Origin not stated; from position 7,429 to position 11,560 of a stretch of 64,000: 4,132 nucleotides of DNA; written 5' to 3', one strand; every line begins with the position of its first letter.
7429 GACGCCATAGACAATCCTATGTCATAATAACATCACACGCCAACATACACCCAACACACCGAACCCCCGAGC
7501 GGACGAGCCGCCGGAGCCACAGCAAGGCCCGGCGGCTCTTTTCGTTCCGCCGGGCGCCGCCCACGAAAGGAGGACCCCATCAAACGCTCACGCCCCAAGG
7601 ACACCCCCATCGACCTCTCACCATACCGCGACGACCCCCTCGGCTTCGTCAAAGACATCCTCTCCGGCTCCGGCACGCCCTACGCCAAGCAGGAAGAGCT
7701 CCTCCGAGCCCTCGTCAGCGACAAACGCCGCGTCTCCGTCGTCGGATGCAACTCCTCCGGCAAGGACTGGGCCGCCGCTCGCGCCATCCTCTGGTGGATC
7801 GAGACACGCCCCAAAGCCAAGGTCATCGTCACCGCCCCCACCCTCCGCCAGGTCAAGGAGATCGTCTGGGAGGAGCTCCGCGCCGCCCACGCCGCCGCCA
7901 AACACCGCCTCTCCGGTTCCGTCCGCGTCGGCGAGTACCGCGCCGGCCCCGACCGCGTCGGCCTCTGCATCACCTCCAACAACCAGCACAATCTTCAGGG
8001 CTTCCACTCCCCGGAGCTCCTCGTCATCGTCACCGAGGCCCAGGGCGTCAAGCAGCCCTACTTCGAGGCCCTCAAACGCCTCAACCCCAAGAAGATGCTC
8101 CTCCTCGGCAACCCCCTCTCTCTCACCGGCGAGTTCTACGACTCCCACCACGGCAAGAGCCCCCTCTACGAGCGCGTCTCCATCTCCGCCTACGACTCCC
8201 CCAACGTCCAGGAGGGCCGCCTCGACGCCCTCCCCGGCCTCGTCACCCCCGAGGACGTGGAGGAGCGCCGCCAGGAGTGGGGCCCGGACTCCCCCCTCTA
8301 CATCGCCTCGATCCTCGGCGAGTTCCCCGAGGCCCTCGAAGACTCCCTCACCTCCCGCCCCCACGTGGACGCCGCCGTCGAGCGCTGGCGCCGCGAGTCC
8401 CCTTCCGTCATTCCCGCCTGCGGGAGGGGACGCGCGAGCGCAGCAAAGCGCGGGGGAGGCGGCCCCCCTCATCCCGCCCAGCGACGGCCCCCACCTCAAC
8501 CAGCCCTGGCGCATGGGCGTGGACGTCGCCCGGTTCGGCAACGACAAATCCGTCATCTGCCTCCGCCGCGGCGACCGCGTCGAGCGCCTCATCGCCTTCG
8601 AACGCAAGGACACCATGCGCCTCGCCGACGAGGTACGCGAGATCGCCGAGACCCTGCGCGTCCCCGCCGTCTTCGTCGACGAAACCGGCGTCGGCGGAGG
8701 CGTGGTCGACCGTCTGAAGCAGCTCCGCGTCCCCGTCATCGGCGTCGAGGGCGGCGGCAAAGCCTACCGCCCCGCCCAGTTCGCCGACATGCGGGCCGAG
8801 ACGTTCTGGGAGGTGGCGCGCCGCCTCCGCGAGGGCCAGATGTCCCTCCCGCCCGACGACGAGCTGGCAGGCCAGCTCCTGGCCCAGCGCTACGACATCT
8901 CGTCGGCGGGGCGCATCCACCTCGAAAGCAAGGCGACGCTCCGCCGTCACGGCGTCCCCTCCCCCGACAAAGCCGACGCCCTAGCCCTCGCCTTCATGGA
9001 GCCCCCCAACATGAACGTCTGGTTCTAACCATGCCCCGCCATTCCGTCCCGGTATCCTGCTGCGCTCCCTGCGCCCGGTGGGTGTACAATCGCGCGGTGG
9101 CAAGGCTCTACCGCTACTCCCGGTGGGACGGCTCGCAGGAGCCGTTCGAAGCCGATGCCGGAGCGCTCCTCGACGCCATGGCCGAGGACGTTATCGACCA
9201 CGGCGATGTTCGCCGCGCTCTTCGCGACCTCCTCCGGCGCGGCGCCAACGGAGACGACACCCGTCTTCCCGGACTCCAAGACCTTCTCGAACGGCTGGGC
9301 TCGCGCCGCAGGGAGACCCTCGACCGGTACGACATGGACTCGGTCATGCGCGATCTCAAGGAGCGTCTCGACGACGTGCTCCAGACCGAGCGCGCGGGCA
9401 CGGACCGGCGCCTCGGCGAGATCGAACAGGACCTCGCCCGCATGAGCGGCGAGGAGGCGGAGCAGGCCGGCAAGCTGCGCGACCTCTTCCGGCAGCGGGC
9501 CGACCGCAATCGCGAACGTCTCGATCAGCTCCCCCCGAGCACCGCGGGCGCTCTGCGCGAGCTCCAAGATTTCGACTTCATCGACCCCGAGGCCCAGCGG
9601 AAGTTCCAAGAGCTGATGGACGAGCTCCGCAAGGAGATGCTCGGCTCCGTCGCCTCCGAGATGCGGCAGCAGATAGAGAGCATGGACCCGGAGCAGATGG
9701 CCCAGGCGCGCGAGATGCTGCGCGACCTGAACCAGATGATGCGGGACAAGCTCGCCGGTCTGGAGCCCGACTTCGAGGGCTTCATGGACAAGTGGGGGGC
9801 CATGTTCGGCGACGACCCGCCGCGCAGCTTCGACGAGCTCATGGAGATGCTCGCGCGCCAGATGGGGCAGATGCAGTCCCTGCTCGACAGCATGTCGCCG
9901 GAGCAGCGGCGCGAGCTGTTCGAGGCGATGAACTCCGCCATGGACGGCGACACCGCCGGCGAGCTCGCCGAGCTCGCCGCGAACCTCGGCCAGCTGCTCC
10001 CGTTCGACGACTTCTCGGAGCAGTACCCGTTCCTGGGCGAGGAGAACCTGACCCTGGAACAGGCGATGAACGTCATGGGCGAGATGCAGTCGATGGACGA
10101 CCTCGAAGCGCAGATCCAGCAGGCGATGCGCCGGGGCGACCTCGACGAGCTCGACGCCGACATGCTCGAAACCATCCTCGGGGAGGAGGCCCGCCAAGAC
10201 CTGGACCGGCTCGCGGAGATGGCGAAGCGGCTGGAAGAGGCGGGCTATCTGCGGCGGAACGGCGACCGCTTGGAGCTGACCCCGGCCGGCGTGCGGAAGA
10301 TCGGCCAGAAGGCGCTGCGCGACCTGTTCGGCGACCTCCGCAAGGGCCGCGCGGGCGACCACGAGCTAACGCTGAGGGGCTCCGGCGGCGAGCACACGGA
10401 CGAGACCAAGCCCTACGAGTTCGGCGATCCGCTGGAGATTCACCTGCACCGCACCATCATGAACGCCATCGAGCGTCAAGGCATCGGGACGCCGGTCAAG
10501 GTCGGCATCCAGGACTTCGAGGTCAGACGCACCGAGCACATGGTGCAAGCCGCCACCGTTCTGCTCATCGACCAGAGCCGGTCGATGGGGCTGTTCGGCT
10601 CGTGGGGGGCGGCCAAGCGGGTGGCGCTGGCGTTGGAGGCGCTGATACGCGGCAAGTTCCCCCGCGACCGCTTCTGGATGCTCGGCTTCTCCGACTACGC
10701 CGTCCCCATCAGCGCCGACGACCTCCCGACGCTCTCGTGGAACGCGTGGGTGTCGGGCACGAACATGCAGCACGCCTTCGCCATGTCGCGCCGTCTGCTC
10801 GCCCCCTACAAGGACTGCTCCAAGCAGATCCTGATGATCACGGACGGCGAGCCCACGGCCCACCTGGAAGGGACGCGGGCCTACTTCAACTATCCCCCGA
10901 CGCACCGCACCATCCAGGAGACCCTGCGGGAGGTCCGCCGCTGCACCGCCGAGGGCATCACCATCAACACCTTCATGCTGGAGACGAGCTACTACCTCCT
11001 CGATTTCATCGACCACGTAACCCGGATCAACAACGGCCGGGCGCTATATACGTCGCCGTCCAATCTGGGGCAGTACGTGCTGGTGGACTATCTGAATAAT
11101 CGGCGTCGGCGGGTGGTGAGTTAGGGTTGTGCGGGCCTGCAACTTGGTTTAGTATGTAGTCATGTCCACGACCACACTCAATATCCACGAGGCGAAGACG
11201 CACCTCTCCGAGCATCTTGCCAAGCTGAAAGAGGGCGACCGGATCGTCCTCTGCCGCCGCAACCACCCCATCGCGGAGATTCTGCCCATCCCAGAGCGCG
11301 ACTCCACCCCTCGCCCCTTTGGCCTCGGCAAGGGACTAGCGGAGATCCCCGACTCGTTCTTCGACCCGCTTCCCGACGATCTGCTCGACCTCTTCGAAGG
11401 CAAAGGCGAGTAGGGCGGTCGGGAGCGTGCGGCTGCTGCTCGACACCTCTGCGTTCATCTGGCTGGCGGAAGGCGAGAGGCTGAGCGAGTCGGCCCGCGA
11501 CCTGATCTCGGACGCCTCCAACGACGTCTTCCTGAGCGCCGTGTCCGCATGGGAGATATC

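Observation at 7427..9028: Solitary, self-promoted terminase large subunit with no phage context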

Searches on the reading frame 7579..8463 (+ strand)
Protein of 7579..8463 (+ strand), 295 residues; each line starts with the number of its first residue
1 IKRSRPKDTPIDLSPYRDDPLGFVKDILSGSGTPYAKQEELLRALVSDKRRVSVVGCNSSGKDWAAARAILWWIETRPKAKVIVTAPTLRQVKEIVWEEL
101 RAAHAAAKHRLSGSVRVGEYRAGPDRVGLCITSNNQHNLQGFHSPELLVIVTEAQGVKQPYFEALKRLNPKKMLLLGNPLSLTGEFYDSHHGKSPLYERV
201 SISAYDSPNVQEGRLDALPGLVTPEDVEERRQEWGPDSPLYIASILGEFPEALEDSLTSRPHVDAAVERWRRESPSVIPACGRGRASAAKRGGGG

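Call 7: search_protein_families(library=pfam, proteins=[window:7579-8463:+], max_evalue=0.01)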
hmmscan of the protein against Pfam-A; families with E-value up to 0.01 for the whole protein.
seq(295 aa): 1 family
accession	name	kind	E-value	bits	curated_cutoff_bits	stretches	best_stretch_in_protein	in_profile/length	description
PF13245.12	AAA_19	-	0.0063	17.1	25.1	1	47-177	9-124/134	AAA domain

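Call 8: search_protein_families(library=phrogs, proteins=[window:7579-8463:+], max_evalue=0.001)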
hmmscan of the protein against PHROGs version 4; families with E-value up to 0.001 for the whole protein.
seq(295 aa): 2 families
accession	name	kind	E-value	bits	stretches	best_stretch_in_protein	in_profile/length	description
phrog_5902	-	unknown function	2e-25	90.8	1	15-258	17-267/359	-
phrog_2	-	head and packaging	6.2e-24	85.8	1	7-266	250-468/807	terminase large subunit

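Call 12: find_related_loci(query=window:7579-8400:+, collection=genome_contigs, flank=10000)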
Query seq(274 aa) (274 aa) in genome_contigs; peptide patterns used: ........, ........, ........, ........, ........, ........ (x = any residue, [..] = any of these).
106 stretches matched a pattern; 63 encode a relative of the query (tblastn E <= 1e-3); 63 distinct loci.
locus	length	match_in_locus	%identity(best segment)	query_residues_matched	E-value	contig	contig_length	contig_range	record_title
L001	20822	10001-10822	93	1-274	2e-171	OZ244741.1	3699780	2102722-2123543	MAG: Dehalococcoidia bacterium isolate 3ca8c83b-605f-4fcd-bc6c-fe95b3c2bdbe genome assembly, chromosome: 1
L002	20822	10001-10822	92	1-274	6e-171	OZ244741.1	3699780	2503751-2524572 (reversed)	MAG: Dehalococcoidia bacterium isolate 3ca8c83b-605f-4fcd-bc6c-fe95b3c2bdbe genome assembly, chromosome: 1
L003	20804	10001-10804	94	7-274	7e-171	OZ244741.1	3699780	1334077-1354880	MAG: Dehalococcoidia bacterium isolate 3ca8c83b-605f-4fcd-bc6c-fe95b3c2bdbe genome assembly, chromosome: 1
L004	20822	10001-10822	92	1-274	2e-170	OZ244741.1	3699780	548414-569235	MAG: Dehalococcoidia bacterium isolate 3ca8c83b-605f-4fcd-bc6c-fe95b3c2bdbe genome assembly, chromosome: 1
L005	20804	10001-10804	92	7-274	2e-165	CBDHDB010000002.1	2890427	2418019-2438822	MAG: Dehalococcoidia bacterium isolate 822cf7f2-f088-4de1-b96c-ebc5a35fe4d4 genome assembly, contig: contig_2, whole gen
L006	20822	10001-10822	93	1-274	2e-163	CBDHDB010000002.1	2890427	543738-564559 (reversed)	MAG: Dehalococcoidia bacterium isolate 822cf7f2-f088-4de1-b96c-ebc5a35fe4d4 genome assembly, contig: contig_2, whole gen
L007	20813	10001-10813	93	3-274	1e-161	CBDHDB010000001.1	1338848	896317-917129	MAG: Dehalococcoidia bacterium isolate 822cf7f2-f088-4de1-b96c-ebc5a35fe4d4 genome assembly, contig: contig_1, whole gen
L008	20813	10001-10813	93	3-274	3e-161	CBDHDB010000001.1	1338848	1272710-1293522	MAG: Dehalococcoidia bacterium isolate 822cf7f2-f088-4de1-b96c-ebc5a35fe4d4 genome assembly, contig: contig_1, whole gen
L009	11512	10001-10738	93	1-246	2e-149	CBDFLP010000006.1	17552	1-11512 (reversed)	MAG: Dehalococcoidia bacterium isolate ee859bf0-1df2-4ba2-b2a7-e86b8a15c556 genome assembly, contig: contig_6, whole gen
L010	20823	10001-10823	93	1-274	5e-149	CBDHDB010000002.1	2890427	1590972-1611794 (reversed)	MAG: Dehalococcoidia bacterium isolate 822cf7f2-f088-4de1-b96c-ebc5a35fe4d4 genome assembly, contig: contig_2, whole gen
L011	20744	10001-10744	84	1-274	2e-148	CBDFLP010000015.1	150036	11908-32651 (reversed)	MAG: Dehalococcoidia bacterium isolate ee859bf0-1df2-4ba2-b2a7-e86b8a15c556 genome assembly, contig: contig_15, whole ge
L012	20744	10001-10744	84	1-274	9e-148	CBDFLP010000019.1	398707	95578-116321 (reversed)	MAG: Dehalococcoidia bacterium isolate ee859bf0-1df2-4ba2-b2a7-e86b8a15c556 genome assembly, contig: contig_19, whole ge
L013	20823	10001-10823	93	1-274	3e-141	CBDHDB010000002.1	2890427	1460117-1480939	MAG: Dehalococcoidia bacterium isolate 822cf7f2-f088-4de1-b96c-ebc5a35fe4d4 genome assembly, contig: contig_2, whole gen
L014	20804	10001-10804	82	7-274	4e-152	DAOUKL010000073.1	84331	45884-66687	MAG TPA_asm: Dehalococcoidia bacterium isolate S5_327 k113_1560251, whole genome shotgun sequence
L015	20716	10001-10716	90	36-274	1e-129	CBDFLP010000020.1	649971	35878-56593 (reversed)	MAG: Dehalococcoidia bacterium isolate ee859bf0-1df2-4ba2-b2a7-e86b8a15c556 genome assembly, contig: contig_20, whole ge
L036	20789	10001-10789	52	3-267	4e-89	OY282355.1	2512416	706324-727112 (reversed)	MAG: uncultured Dehalococcoidia bacterium genome assembly, chromosome: 1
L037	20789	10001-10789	53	3-267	2e-88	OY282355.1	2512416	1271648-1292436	MAG: uncultured Dehalococcoidia bacterium genome assembly, chromosome: 1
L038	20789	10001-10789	52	3-267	8e-88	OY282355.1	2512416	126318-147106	MAG: uncultured Dehalococcoidia bacterium genome assembly, chromosome: 1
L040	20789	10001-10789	52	3-267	1e-87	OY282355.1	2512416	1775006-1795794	MAG: uncultured Dehalococcoidia bacterium genome assembly, chromosome: 1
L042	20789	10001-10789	52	3-267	3e-87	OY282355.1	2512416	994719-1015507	MAG: uncultured Dehalococcoidia bacterium genome assembly, chromosome: 1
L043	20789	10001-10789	52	3-267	4e-87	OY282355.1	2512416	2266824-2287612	MAG: uncultured Dehalococcoidia bacterium genome assembly, chromosome: 1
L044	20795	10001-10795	53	3-267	1e-86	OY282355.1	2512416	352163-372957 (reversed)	MAG: uncultured Dehalococcoidia bacterium genome assembly, chromosome: 1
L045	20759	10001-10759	49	13-267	3e-83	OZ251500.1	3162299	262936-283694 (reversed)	MAG: Dehalococcoidia bacterium isolate 04e6ab6d-c5ba-4423-8fa6-d9e5227a47fe genome assembly, chromosome: 1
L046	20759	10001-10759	49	13-267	2e-83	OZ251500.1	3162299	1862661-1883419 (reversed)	MAG: Dehalococcoidia bacterium isolate 04e6ab6d-c5ba-4423-8fa6-d9e5227a47fe genome assembly, chromosome: 1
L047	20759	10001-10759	49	13-267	5e-83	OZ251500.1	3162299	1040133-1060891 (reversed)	MAG: Dehalococcoidia bacterium isolate 04e6ab6d-c5ba-4423-8fa6-d9e5227a47fe genome assembly, chromosome: 1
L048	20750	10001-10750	49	16-267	2e-82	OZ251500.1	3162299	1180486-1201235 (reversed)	MAG: Dehalococcoidia bacterium isolate 04e6ab6d-c5ba-4423-8fa6-d9e5227a47fe genome assembly, chromosome: 1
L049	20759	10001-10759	48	13-267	5e-82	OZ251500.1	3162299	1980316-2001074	MAG: Dehalococcoidia bacterium isolate 04e6ab6d-c5ba-4423-8fa6-d9e5227a47fe genome assembly, chromosome: 1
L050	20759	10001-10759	48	13-267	5e-82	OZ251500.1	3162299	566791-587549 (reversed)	MAG: Dehalococcoidia bacterium isolate 04e6ab6d-c5ba-4423-8fa6-d9e5227a47fe genome assembly, chromosome: 1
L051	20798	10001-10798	46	2-267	9e-82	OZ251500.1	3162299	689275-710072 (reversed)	MAG: Dehalococcoidia bacterium isolate 04e6ab6d-c5ba-4423-8fa6-d9e5227a47fe genome assembly, chromosome: 1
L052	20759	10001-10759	48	13-267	2e-81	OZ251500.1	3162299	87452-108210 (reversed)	MAG: Dehalococcoidia bacterium isolate 04e6ab6d-c5ba-4423-8fa6-d9e5227a47fe genome assembly, chromosome: 1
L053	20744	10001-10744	48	3-252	4e-79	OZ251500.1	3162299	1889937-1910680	MAG: Dehalococcoidia bacterium isolate 04e6ab6d-c5ba-4423-8fa6-d9e5227a47fe genome assembly, chromosome: 1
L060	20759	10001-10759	49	13-267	1e-83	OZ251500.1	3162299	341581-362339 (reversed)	MAG: Dehalococcoidia bacterium isolate 04e6ab6d-c5ba-4423-8fa6-d9e5227a47fe genome assembly, chromosome: 1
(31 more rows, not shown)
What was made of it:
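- Checked: Across genomes this is a multicopy family (call 12).
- There are 5-12 copies per genome and several co-resident subfamilies (call 12).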

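Call 64: find_related_loci(query=A3, collection=genome_contigs, flank=6000)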
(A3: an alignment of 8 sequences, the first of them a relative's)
Query A3 (391 aa) in genome_contigs; peptide patterns used: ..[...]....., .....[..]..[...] (x = any residue, [..] = any of these).
237 stretches matched a pattern; 224 encode a relative of the query (tblastn E <= 1e-3); the best 80 are kept; 80 distinct loci.
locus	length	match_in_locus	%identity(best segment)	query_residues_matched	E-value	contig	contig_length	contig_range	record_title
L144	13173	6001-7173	100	1-391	0e+0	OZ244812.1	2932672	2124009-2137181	MAG: Dehalococcoidia bacterium isolate f4821300-c58a-40ba-8832-efcde2d4543a genome assembly, chromosome: 1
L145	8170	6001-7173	76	1-391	0e+0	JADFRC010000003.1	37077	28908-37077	MAG: Chloroflexota bacterium isolate B83T1L10 B83T1L10_NODE1153, whole genome shotgun sequence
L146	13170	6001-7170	75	1-390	0e+0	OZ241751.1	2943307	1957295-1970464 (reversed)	MAG: Dehalococcoidia bacterium isolate 2d2bd2f0-bb19-455d-b0e6-924b4cd30b0b genome assembly, chromosome: 1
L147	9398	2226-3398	75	1-391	0e+0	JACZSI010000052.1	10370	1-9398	MAG: Chloroflexota bacterium isolate B10T3L14 B10T3L14_NODE5069, whole genome shotgun sequence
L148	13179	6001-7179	75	1-391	0e+0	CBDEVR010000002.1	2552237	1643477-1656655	MAG: Dehalococcoidia bacterium isolate 58e95461-d50d-4896-8677-afe07c5a1cd5 genome assembly, contig: contig_2, whole gen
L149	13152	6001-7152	74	1-384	0e+0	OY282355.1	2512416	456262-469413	MAG: uncultured Dehalococcoidia bacterium genome assembly, chromosome: 1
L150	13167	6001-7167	75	1-390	0e+0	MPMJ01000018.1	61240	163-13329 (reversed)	MAG: SAR202 cluster bacterium bin16 NODE_872_length_61240_cov_11.9515_ID_1743, whole genome shotgun sequence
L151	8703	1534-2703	75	1-391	0e+0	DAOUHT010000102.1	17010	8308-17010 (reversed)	MAG TPA_asm: Dehalococcoidia bacterium isolate S18_111 40175, whole genome shotgun sequence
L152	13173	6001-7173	75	1-390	0e+0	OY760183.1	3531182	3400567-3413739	MAG: Chloroflexota bacterium isolate 1e5240b1-722b-4dd6-bc08-6f4f73fd4587 genome assembly, chromosome: 1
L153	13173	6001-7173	74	1-390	0e+0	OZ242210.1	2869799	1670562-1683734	MAG: Dehalococcoidia bacterium isolate 2dcd4ef8-4200-4d3b-942c-b6f2e12e8c0d genome assembly, chromosome: 1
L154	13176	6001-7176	75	1-390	0e+0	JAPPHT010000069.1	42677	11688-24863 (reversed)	MAG: Chloroflexota bacterium isolate RHO1_bin_8 NODE_1822_length_42677_cov_19.487166, whole genome shotgun sequence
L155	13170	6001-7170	74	1-390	0e+0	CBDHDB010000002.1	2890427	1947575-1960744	MAG: Dehalococcoidia bacterium isolate 822cf7f2-f088-4de1-b96c-ebc5a35fe4d4 genome assembly, contig: contig_2, whole gen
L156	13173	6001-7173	74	1-391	0e+0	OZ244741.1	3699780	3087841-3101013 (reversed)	MAG: Dehalococcoidia bacterium isolate 3ca8c83b-605f-4fcd-bc6c-fe95b3c2bdbe genome assembly, chromosome: 1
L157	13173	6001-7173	75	1-390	0e+0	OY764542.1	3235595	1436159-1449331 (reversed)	MAG: Dehalococcoidia bacterium isolate 6a5b5718-e0ca-4583-9154-875545b380e3 genome assembly, chromosome: 1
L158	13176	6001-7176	75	1-390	0e+0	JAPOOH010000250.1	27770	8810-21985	MAG: Chloroflexota bacterium isolate APA_bin_2 c_000000326957, whole genome shotgun sequence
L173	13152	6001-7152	74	1-384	0e+0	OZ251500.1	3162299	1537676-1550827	MAG: Dehalococcoidia bacterium isolate 04e6ab6d-c5ba-4423-8fa6-d9e5227a47fe genome assembly, chromosome: 1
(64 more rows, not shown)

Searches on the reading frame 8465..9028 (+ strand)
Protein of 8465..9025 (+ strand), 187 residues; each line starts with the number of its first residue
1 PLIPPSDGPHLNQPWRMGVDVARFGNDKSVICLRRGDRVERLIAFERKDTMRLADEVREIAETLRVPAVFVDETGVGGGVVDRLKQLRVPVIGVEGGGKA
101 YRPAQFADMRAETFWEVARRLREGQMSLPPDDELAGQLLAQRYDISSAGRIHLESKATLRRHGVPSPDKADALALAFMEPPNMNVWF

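Call 7: search_protein_families(library=pfam, proteins=[window:8465-9025:+], max_evalue=0.01)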
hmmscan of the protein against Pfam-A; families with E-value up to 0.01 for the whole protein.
seq(187 aa): 0 families

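Call 8: search_protein_families(library=phrogs, proteins=[window:8465-9025:+], max_evalue=0.001)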
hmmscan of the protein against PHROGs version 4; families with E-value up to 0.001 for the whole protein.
seq(187 aa): 1 family
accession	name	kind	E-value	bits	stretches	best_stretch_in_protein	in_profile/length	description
phrog_2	-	head and packaging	1.5e-11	44.8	1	12-180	479-594/807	terminase large subunit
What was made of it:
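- Checked: (1) TerL homology of both halves: PHROG phrog_2 'terminase large subunit' at 6e-24 (N half) and 1.5e-11 (C half) (call 8).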

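Call 88: find_encoding_contigs(protein=window:8513-9028:+, flank=3000, max_places=6)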
Protein window:8513-9028:+ (171 aa): no gene with exactly this product is on record in the collection.
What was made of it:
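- Tried and rejected: Exact-sequence lookup of the 171-aa ORF found nothing on record (call 88).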

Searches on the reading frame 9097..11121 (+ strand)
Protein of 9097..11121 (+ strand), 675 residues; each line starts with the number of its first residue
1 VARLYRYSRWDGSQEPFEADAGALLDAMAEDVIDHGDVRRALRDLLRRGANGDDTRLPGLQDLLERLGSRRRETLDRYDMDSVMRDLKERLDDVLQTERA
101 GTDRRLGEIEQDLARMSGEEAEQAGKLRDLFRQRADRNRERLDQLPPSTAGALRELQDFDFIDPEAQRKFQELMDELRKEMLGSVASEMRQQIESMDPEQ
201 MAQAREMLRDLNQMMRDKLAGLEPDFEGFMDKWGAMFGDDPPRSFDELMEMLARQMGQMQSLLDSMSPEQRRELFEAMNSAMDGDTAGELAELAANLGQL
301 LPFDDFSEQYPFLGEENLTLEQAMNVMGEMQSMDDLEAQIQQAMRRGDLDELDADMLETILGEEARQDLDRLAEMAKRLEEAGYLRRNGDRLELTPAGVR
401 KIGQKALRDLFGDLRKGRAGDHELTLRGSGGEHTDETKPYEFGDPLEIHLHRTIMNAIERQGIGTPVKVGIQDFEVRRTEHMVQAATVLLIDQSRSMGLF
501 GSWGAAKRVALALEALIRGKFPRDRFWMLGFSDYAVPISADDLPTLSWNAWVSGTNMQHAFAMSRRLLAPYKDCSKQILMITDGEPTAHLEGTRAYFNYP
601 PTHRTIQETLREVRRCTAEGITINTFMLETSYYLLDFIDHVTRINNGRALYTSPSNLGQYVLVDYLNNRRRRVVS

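Call 39: search_protein_families(library=pfam, proteins=[window:9097-11121:+], max_evalue=0.001)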
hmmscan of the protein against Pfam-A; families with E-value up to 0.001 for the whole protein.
window:9097-11121:+ (675 aa): 2 families
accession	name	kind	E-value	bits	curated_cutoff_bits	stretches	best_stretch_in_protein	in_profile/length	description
PF06969.22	HemN_C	-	7.5e-05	23.1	24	1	350-399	19-65/67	HemN C-terminal domain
PF13519.12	VWA_2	-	0.00028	21.9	27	0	487-585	1-107/107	von Willebrand factor type A domain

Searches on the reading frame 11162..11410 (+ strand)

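Call 39: search_protein_families(library=pfam, proteins=[window:11162-11410:+], max_evalue=0.001)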
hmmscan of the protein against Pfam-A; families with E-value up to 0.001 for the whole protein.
window:11162-11410:+ (83 aa): 1 family
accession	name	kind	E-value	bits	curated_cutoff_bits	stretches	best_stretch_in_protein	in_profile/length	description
PF02604.26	PhdYeFM_antitox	-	1.5e-07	31.5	29.8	1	4-46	2-45/74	Antitoxin Phd_YefM, type II toxin-antitoxin system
